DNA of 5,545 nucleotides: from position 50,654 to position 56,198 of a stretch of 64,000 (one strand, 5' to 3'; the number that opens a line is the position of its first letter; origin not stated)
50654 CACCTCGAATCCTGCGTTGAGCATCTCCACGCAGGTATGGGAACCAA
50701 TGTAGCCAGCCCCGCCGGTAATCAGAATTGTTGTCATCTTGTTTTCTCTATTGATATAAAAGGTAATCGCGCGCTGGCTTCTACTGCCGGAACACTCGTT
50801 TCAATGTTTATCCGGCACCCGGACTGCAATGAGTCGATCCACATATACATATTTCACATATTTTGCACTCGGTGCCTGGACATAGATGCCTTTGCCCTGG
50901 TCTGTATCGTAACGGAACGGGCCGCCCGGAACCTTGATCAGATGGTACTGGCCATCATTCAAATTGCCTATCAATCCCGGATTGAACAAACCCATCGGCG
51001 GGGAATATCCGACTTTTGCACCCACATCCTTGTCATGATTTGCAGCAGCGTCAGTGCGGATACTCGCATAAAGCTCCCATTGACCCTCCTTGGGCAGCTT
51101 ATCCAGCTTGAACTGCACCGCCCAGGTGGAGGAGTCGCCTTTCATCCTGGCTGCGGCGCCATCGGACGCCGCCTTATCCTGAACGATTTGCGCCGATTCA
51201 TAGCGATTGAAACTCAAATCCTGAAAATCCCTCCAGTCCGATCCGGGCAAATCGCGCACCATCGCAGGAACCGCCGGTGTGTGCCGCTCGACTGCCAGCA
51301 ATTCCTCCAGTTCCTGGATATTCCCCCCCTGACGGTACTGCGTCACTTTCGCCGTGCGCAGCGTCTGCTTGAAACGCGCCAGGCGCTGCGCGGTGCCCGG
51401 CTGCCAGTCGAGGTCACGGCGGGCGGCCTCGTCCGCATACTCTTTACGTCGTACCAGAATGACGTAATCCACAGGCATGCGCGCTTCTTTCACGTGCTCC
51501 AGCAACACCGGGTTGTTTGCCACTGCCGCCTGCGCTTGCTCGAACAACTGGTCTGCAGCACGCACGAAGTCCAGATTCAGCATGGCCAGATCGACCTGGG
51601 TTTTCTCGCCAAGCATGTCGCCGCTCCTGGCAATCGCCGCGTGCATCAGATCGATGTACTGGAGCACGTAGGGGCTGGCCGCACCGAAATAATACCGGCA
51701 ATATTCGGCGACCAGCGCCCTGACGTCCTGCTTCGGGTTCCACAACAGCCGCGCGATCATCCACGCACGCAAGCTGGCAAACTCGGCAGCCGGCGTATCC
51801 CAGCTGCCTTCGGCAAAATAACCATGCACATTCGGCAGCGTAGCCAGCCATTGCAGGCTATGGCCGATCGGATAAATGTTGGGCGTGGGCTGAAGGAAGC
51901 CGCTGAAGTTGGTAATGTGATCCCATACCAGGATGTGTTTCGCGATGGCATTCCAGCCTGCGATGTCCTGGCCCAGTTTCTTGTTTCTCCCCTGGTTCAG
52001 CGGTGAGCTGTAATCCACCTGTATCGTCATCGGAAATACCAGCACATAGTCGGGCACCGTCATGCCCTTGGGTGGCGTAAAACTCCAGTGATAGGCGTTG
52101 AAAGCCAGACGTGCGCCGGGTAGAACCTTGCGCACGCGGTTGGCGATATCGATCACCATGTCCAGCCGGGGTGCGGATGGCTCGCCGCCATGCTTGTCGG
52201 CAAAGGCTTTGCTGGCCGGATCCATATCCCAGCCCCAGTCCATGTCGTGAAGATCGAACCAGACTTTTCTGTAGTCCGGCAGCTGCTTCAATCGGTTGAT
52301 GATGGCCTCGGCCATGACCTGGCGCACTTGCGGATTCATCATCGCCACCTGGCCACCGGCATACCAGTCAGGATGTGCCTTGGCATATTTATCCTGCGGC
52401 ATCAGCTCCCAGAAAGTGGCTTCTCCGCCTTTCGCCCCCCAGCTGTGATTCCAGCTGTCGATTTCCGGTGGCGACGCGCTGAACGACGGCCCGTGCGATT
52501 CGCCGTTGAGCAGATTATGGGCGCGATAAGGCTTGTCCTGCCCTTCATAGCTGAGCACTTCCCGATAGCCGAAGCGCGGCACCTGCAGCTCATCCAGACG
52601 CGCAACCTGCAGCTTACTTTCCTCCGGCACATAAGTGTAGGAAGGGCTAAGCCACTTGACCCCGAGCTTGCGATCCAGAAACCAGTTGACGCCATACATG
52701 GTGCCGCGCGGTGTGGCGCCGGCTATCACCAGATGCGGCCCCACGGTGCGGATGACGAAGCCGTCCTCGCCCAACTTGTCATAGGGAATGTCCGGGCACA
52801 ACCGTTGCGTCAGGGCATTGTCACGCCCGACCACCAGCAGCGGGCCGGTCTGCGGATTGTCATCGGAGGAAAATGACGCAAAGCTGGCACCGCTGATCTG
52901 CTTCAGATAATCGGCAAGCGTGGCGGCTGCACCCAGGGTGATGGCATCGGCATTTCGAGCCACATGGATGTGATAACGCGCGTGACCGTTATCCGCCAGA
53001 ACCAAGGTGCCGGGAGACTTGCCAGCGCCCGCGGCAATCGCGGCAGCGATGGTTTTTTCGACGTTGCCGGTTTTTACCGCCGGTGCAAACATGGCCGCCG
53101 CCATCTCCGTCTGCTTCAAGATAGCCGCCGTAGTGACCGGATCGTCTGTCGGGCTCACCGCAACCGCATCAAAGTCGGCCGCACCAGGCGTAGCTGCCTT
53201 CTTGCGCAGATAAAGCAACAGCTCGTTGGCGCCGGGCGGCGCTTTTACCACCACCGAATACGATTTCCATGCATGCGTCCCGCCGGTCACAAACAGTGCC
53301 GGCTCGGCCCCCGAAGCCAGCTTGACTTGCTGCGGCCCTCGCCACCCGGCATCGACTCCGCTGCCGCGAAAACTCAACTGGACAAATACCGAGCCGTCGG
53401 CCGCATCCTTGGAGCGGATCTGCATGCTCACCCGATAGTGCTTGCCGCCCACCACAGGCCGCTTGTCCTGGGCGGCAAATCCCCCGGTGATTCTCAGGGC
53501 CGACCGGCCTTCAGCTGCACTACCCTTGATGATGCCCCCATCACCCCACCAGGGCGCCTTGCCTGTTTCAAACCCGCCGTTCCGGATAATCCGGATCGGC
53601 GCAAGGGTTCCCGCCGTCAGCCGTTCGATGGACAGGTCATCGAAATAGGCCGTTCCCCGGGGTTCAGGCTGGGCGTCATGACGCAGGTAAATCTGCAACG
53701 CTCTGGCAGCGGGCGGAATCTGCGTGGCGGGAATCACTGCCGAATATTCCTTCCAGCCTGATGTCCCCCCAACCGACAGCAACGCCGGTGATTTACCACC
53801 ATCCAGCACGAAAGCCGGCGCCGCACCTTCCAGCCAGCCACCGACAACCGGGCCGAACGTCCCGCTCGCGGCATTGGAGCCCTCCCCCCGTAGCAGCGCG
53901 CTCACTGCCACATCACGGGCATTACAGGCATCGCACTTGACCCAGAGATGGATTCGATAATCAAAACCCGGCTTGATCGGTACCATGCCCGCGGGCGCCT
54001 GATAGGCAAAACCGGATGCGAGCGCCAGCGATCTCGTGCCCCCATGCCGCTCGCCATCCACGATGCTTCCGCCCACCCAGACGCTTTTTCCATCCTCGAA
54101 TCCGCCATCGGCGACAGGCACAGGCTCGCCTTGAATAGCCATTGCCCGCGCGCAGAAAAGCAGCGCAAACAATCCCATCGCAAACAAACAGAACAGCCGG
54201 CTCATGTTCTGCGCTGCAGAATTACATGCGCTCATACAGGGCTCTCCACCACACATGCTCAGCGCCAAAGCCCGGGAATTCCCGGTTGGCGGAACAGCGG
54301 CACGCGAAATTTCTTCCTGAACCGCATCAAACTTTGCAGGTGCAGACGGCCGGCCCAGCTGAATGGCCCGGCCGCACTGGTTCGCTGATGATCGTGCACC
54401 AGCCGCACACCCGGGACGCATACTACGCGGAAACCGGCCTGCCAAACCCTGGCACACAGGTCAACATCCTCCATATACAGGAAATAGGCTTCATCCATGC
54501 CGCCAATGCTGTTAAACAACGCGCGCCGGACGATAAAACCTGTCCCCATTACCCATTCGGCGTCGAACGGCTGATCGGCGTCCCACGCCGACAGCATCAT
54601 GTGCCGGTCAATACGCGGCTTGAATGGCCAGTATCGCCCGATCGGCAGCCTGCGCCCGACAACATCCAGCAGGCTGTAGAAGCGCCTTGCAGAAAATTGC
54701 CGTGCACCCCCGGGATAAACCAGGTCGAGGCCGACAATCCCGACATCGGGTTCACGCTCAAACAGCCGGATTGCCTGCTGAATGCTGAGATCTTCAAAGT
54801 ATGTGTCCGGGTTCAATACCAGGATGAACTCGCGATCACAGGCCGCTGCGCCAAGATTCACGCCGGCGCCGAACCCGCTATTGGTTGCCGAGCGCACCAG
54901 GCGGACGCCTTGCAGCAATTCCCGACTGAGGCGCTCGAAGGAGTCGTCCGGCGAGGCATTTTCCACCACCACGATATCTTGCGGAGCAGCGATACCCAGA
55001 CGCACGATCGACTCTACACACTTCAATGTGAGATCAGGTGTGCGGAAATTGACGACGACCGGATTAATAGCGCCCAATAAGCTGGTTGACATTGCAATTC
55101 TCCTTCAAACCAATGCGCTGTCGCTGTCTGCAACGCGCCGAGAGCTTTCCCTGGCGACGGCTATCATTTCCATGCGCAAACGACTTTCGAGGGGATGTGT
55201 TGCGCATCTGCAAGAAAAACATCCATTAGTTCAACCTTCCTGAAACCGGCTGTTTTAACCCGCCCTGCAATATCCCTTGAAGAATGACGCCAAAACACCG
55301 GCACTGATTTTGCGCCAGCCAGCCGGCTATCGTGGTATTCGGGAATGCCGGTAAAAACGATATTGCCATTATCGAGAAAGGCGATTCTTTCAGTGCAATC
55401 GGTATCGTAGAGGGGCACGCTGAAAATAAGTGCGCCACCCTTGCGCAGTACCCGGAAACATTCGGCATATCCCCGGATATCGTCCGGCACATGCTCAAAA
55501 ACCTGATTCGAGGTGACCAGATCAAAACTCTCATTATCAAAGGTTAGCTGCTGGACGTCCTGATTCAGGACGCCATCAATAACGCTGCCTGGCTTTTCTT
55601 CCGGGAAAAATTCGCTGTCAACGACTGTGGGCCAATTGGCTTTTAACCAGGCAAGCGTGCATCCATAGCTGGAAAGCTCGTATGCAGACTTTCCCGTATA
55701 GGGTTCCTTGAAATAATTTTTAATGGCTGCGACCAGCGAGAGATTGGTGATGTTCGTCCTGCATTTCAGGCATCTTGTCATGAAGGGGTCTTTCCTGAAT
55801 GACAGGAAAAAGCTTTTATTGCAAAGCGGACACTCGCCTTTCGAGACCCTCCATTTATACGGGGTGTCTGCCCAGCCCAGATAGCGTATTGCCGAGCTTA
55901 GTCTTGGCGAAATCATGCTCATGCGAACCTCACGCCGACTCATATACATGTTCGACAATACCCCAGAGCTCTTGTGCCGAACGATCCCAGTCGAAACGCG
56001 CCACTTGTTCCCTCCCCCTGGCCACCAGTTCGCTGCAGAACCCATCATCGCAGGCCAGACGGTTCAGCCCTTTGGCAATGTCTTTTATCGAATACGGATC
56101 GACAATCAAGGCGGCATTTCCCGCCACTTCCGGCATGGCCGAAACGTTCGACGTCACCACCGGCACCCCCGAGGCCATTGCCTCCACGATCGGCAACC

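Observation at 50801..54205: Giant secreted CBM-CBM-DUF4838-like protein embedded in a Wzy-type polysaccharide operon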

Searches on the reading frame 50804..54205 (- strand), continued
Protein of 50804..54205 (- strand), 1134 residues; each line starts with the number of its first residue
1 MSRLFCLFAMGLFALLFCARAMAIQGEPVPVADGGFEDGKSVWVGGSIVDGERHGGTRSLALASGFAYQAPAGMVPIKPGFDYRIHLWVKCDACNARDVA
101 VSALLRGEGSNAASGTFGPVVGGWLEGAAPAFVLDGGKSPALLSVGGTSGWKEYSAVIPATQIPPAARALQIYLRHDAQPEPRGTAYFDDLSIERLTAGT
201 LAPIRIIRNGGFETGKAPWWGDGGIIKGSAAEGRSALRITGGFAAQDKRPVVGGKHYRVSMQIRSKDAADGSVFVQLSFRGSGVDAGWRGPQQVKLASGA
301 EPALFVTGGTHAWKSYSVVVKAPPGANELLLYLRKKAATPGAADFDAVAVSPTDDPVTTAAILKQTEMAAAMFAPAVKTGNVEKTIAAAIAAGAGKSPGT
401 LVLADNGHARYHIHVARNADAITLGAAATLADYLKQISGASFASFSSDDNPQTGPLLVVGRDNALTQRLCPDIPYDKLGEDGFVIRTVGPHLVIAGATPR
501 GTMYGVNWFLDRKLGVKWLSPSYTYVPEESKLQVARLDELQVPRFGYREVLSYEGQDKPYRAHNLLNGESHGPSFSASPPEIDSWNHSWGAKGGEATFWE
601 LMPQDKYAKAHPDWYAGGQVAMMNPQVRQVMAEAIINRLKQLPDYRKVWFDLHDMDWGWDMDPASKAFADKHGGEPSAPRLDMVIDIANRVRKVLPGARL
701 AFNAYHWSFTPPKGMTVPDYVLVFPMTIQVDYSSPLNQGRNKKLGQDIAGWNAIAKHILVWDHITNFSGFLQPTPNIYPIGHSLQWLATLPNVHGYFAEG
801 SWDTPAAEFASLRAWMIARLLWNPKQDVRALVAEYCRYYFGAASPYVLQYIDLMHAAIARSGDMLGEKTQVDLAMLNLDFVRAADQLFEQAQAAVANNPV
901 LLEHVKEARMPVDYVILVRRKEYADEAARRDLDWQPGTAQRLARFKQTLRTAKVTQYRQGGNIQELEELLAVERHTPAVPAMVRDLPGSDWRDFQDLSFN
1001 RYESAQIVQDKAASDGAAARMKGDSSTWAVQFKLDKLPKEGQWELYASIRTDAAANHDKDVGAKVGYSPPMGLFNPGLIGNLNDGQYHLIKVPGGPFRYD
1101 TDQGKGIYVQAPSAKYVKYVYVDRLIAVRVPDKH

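Call 72: search_protein_families(library=pfam, proteins=[L005:13930-14940:+, L002:842-1750:-, L017:13759-14724:+, L002:5850-9236:+, L002:9241-9921:+], max_evalue=1)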
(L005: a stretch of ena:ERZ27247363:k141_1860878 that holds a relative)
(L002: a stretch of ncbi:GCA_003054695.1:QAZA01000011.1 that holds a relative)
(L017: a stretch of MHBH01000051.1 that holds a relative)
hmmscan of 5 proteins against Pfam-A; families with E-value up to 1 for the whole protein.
L005:13930-14940:+ (337 aa): 0 families

L002:842-1750:- (303 aa): 0 families

L017:13759-14724:+ (322 aa): 0 families

L002:5850-9236:+ (1129 aa): 0 families

L002:9241-9921:+ (227 aa): 1 family
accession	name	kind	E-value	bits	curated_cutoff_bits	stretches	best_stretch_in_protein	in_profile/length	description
PF10983.13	DUF2793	-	0.078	13.3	27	1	158-185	51-78/87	Protein of unknown function (DUF2793)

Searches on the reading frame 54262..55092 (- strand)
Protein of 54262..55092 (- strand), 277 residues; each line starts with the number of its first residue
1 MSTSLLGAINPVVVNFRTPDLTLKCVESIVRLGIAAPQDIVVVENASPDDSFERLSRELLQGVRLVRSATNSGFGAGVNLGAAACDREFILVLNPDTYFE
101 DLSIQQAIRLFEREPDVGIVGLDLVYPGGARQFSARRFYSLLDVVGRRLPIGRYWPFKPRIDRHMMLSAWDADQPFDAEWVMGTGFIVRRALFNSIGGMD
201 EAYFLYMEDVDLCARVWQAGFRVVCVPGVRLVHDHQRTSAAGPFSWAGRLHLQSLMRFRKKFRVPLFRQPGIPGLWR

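Call 12: search_protein_families(library=pfam, proteins=[window:54262-55092:-], max_evalue=0.001)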
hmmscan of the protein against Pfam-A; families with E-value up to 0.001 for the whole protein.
window:54262-55092:- (277 aa): 5 families
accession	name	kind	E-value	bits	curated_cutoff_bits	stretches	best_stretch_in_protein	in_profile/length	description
PF13641.12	Glyco_tranf_2_3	-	2e-15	57.8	27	1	12-240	6-218/230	Glycosyltransferase like family 2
PF00535.33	Glycos_transf_2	-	1.3e-14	54.9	23.3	1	13-138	4-130/168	Glycosyl transferase family 2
PF13632.12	Glyco_trans_2_3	-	1.2e-07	32.2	27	1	89-234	1-123/198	Glycosyl transferase family group 2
PF02709.20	Glyco_transf_7C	-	8.3e-06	25.8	23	1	163-228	1-67/78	N-terminal domain of galactosyltransferase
PF10111.15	Glyco_tranf_2_2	-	2e-05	24.7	27.3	0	183-239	165-221/276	Glycosyltransferase like family 2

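Call 65: search_protein_families(library=ncbifam, proteins=[window:54262-55092:-], max_evalue=0.01)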
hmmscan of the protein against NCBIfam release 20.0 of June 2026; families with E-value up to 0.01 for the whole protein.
window:54262-55092:- (277 aa): 7 families
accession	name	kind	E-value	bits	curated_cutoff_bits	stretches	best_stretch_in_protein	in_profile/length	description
TIGR03965.1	mycofact_glyco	equivalog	2.9e-15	56.1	280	2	181-237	229-284/467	mycofactocin biosynthesis glycosyltransferase MftF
TIGR01556.1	rhamnosyltran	subfamily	9e-10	38.2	200.55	1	171-234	138-201/281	rhamnosyltransferase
TIGR04283.1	glyco_like_mftF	equivalog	7.1e-09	35.6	182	1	185-228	140-180/221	TIGR04283 family arsenosugar biosynthesis glycosyltransferase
NF041875.1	EPS_EpsD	equivalog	3.2e-07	30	370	1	188-240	162-213/325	exopolysaccharide biosynthesis glycosyltransferase EpsD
TIGR03937.1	PgaC_IcaA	equivalog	0.00017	20.6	422.3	1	38-120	75-159/407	poly-beta-1,6-N-acetyl-D-glucosamine synthase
NF045692.1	OglycostaseCruG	equivalog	0.0014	17.6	600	1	178-233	198-255/386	2'-O-glycosyltransferase CruG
TIGR03111.1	glyc2_xrt_Gpos1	hypoth_equivalog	0.0062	15.4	363.95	1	20-119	62-164/439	TIGR03111 family XrtG-associated glycosyltransferase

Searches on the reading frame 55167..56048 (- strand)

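Call 12: search_protein_families(library=pfam, proteins=[window:55167-56048:-], max_evalue=0.001)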
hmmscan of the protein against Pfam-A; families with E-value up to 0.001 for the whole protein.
window:55167-56048:- (294 aa): 6 families
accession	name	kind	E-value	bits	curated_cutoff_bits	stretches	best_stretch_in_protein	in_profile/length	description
PF08241.18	Methyltransf_11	-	7.5e-13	49.4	21.2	1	160-209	46-95/95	Methyltransferase domain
PF13489.12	Methyltransf_23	-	1.8e-09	38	27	1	131-273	36-163/164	Methyltransferase domain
PF13649.12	Methyltransf_25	-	1.1e-07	32.9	27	1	161-205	51-97/97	Methyltransferase domain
PF13847.12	Methyltransf_31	-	7.3e-06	26.2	27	1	163-210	61-110/145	Methyltransferase domain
PF08242.18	Methyltransf_12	-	2.7e-05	25.2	30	1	164-207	52-98/98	Methyltransferase domain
PF01209.24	Ubie_methyltran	-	0.00076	19.3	20.1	0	162-208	104-150/233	ubiE/COQ5 methyltransferase family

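Call 65: search_protein_families(library=ncbifam, proteins=[window:55167-56048:-], max_evalue=0.01)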
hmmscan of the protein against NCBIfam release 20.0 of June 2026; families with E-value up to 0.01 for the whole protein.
window:55167-56048:- (294 aa): 18 families
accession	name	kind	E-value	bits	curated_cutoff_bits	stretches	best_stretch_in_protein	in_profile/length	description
NF041675.1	sarc_dimgly_tmase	equivalog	1.4e-10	41.6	550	1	117-240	77-202/278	sarcosine/dimethylglycine N-methyltransferase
NF041536.1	ArsM_DUF2284_UU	exception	2.2e-06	26.3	575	1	162-210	133-181/459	arsenite methyltransferase/DUF2284 domain selenoprotein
NF045667.1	MTase_DVU1556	equivalog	3.1e-06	26.8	155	1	160-270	70-161/213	DVU_1556 family methyltransferase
NF041537.1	ArsM_AhpD_UU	exception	7.9e-06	24.9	510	1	163-209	134-180/345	arsenite methyltransferase/AhpD domain selenoprotein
NF040539.1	AST_met_ArsM_2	exception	2.5e-05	24.2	240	1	159-209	113-163/262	putative arsinothricin biosynthesis methyltransferase ArsM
TIGR02072.1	BioC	equivalog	4.5e-05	23.4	184.95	1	161-213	84-136/244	malonyl-ACP O-methyltransferase BioC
NF008823.0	PRK11873.1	subfamily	6e-05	22.7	263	1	164-210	136-182/272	arsenite methyltransferase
NF047649.1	MTase_UXPK_star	exception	0.00015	20.9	460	1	164-209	136-181/283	methyltransferase/UXPK-star double selenoprotein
TIGR01983.1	UbiG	equivalog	0.00059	19.2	102.95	1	163-210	104-152/228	bifunctional 2-polyprenyl-6-hydroxyphenol methylase/3-demethylubiquinol 3-O-methyltransferase UbiG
NF001243.0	PRK00216.1-4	equivalog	0.00083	18.8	235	1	162-208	104-150/237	demethylmenaquinone methyltransferase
TIGR01934.1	MenG_MenH_UbiE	subfamily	0.0011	18.3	158.35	1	162-208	94-140/223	ubiquinone/menaquinone biosynthesis methyltransferase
TIGR02752.1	MenG_heptapren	equivalog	0.0023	17.5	419.85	1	164-208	104-148/231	demethylmenaquinone methyltransferase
NF007610.0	PRK10258.1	equivalog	0.003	16.9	342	1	159-211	88-140/251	malonyl-ACP O-methyltransferase BioC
NF001242.0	PRK00216.1-3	equivalog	0.0036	16.7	351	1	164-208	130-174/258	bifunctional demethylmenaquinone methyltransferase/2-methoxy-6-polyprenyl-1,4-benzoquinol methylase UbiE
NF001241.0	PRK00216.1-2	equivalog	0.0047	16.6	327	1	162-209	100-147/231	demethylmenaquinone methyltransferase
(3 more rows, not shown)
